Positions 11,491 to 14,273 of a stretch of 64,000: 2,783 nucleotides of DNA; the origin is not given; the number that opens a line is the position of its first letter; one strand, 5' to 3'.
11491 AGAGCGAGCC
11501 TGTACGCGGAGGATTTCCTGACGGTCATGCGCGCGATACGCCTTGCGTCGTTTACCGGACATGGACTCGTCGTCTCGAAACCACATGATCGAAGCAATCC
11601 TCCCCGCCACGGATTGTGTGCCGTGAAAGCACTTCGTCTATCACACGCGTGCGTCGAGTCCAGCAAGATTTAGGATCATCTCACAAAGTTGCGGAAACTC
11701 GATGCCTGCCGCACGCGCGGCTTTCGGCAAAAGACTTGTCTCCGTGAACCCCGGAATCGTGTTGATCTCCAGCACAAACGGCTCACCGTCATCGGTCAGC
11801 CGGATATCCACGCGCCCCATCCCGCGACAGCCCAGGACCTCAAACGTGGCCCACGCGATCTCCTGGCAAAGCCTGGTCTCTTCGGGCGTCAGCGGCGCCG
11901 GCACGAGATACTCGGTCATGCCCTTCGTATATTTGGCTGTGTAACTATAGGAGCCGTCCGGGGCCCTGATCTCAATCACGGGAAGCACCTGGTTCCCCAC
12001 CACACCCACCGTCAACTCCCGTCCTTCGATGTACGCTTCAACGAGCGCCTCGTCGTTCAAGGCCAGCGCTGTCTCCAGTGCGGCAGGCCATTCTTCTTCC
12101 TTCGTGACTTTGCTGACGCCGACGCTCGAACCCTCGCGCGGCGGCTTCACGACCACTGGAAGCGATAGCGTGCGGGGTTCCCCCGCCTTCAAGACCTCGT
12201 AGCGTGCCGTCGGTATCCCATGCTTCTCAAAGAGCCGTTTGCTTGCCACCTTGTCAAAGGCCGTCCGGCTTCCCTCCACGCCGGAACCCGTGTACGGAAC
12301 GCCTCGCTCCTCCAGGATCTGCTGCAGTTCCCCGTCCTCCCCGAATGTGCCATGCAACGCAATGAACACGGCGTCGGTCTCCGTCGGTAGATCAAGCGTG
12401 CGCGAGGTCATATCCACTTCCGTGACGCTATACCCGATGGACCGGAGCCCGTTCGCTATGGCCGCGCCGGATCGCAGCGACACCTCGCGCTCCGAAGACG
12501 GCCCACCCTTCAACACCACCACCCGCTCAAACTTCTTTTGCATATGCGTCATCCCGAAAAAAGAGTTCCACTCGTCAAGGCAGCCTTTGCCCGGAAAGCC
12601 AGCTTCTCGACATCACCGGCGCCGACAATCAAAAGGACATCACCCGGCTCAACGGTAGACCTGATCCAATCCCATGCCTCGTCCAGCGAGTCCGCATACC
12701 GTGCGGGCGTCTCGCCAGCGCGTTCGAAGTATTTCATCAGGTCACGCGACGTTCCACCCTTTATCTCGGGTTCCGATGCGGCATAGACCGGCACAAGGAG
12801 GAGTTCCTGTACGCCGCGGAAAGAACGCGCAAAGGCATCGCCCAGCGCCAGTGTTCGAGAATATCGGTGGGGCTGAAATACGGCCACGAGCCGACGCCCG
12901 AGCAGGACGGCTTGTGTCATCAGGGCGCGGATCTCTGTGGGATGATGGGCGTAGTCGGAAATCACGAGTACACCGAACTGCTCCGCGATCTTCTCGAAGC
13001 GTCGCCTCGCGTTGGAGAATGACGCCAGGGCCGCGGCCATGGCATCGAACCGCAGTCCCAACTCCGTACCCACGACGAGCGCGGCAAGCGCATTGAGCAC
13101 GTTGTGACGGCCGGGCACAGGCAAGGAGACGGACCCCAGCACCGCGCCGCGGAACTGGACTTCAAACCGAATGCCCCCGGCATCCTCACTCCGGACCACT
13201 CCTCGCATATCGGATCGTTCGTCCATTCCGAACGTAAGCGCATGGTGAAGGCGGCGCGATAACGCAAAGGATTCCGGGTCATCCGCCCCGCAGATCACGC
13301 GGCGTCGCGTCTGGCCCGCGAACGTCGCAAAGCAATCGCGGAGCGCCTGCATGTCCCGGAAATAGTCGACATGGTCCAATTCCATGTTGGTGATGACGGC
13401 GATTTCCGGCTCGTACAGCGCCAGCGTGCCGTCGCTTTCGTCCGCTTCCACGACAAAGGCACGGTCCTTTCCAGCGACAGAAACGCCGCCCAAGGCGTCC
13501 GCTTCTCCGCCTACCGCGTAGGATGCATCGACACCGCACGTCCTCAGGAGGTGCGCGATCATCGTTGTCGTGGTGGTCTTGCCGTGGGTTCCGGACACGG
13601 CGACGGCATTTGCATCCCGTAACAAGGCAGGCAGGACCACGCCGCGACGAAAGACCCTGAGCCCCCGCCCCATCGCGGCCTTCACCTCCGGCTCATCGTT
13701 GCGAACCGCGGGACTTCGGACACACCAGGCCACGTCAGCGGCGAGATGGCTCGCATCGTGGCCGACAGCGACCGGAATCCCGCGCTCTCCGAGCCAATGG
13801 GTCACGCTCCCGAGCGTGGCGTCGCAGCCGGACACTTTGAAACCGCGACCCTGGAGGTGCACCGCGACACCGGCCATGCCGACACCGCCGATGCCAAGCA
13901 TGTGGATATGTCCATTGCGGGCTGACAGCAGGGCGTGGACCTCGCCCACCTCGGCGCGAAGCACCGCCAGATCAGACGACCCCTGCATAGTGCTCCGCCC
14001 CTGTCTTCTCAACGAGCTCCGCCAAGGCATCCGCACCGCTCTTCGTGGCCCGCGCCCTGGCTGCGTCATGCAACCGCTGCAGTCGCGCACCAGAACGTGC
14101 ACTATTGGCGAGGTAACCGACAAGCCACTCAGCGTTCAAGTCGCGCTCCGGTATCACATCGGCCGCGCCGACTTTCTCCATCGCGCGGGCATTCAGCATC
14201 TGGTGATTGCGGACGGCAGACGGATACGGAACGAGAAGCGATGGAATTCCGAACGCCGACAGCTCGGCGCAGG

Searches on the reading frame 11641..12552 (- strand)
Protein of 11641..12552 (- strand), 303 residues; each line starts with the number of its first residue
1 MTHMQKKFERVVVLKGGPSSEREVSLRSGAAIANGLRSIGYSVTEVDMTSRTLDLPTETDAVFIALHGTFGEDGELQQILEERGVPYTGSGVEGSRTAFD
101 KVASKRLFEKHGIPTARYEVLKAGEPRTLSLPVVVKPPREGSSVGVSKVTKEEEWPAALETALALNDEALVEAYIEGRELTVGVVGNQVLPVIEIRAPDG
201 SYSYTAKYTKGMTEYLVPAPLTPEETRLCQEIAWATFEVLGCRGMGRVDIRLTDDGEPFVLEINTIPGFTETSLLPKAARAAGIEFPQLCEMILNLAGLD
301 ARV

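Call 88: search_protein_families(library=ncbifam, proteins=[window:11641-12552:-], max_evalue=1e-10)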
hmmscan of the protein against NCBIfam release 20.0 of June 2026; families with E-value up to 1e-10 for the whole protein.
window:11641-12552:- (303 aa): 31 families (the best 25 are shown)
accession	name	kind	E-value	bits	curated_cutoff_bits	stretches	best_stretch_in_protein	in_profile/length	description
NF002378.0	PRK01372.1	subfamily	1.5e-106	355.6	243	1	5-297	3-301/305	D-alanine--D-alanine ligase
TIGR01205.1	D_ala_D_alaTIGR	subfamily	1.1e-88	297.3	245.65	1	10-297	1-317/318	D-alanine--D-alanine ligase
NF011169.0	PRK14571.1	equivalog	3.9e-80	269.4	404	1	10-297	2-295/300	D-alanyl-alanine synthetase A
NF002528.0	PRK01966.1-4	subfamily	8.9e-76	255.1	262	1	57-297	98-358/366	D-alanine--D-alanine ligase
NF002527.0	PRK01966.1-3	equivalog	1.5e-59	201.8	310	1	56-295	74-326/332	D-alanine--D-alanine ligase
NF002525.0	PRK01966.1-1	equivalog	3.6e-57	194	457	1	58-297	98-350/364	D-alanine--D-alanine ligase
NF000091.3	D_ala_D_ser_VanG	exception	3.1e-55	187.4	495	1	57-296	92-342/344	D-alanine--D-serine ligase VanG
NF011170.0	PRK14572.1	equivalog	1.4e-54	185.6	489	1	58-294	88-342/351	D-alanyl-alanine synthetase A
NF002526.0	PRK01966.1-2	equivalog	3.5e-54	184.1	449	1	56-297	91-347/362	D-alanine--D-alanine ligase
NF011167.0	PRK14569.1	equivalog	4.6e-50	170.7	410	1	7-295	2-293/296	D-alanyl-alanine synthetase A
NF000206.1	D_ala_D_lac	equivalog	3.2e-47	161.2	550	1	58-297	90-340/342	D-alanine--(R)-lactate ligase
NF000207.3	D_ala_D_ser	equivalog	9.2e-47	159.8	520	1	59-297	90-339/342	D-alanine--D-serine ligase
NF002529.0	PRK01966.1-5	equivalog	8.6e-45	153.2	472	1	53-297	80-336/348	D-alanine--D-alanine ligase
NF000374.1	D_ala_D_lac_VanO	exception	3.9e-42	144.5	750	1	59-293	91-336/346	D-alanine--(R)-lactate ligase VanO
NF012216.1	D_ala_D_lac_VanB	exception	7e-41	140.6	750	1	59-297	90-339/342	D-alanine--(R)-lactate ligase VanB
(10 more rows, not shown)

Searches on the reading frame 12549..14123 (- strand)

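Call 88: search_protein_families(library=ncbifam, proteins=[window:12549-14123:-], max_evalue=1e-10)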
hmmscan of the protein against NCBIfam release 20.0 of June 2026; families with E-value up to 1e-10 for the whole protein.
window:12549-14123:- (524 aa): 15 families
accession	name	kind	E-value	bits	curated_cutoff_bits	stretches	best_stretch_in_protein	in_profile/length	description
TIGR01082.1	murC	equivalog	1.9e-123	412.8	335.1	1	72-509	1-445/449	UDP-N-acetylmuramate--L-alanine ligase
NF011171.0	PRK14573.1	equivalog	1e-75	255.2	1015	1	70-509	4-441/809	bifunctional UDP-N-acetylmuramate--L-alanine ligase/D-alanine--D-alanine ligase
TIGR01081.1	mpl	equivalog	3.5e-54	184.5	388.7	1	72-506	1-437/448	UDP-N-acetylmuramate:L-alanyl-gamma-D-glutamyl-meso-diaminopimelate ligase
TIGR01087.1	murD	equivalog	1e-30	107.2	211.95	1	73-390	2-322/441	UDP-N-acetylmuramoyl-L-alanine--D-glutamate ligase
NF001126.0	PRK00139.1-4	equivalog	2.7e-27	95.4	373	1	240-416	195-374/486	UDP-N-acetylmuramoyl-L-alanyl-D-glutamate--2,6-diaminopimelate ligase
NF053645.1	pMurC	equivalog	1e-26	93.7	560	1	75-305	3-250/492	pseudomurein biosynthesis peptide ligase pMurC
TIGR01085.1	murE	subfamily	1.3e-24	87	257.3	1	240-416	179-364/472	UDP-N-acetylmuramyl-tripeptide synthetase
NF001124.0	PRK00139.1-2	equivalog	2.7e-23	82.5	476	1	240-416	200-383/500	UDP-N-acetylmuramoyl-L-alanyl-D-glutamate--2,6-diaminopimelate ligase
NF053648.1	pMurE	equivalog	1.4e-22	80.1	600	1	238-435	189-378/464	pseudomurein biosynthesis peptide ligase pMurE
TIGR01143.1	murF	subfamily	8e-22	77.7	288.6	1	171-391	74-303/418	UDP-N-acetylmuramoyl-tripeptide--D-alanyl-D-alanine ligase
NF008896.0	PRK11929.1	equivalog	1.8e-20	72.4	1023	1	240-416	203-391/965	bifunctional UDP-N-acetylmuramoyl-L-alanyl-D-glutamate--2,6-diaminopimelate ligase MurE/UDP-N-acetylmuramoyl-tripeptide--D-alanyl-D-alanine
NF001123.0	PRK00139.1-1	equivalog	5.7e-15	54.9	586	0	240-404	198-370/493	UDP-N-acetylmuramoyl-L-alanyl-D-glutamate--2,6-diaminopimelate ligase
TIGR02068.2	cya_phycin_syn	equivalog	8.3e-12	43.9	850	0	234-405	560-751/862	cyanophycin synthetase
NF010628.0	PRK14022.1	equivalog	6.9e-11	41.5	536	0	240-403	202-359/483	UDP-N-acetylmuramoyl-L-alanyl-D-glutamate--L-lysine ligase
NF053647.1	pMurD2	equivalog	9.6e-11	41.2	550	0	169-299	97-232/405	pseudomurein biosynthesis peptide ligase pMurD2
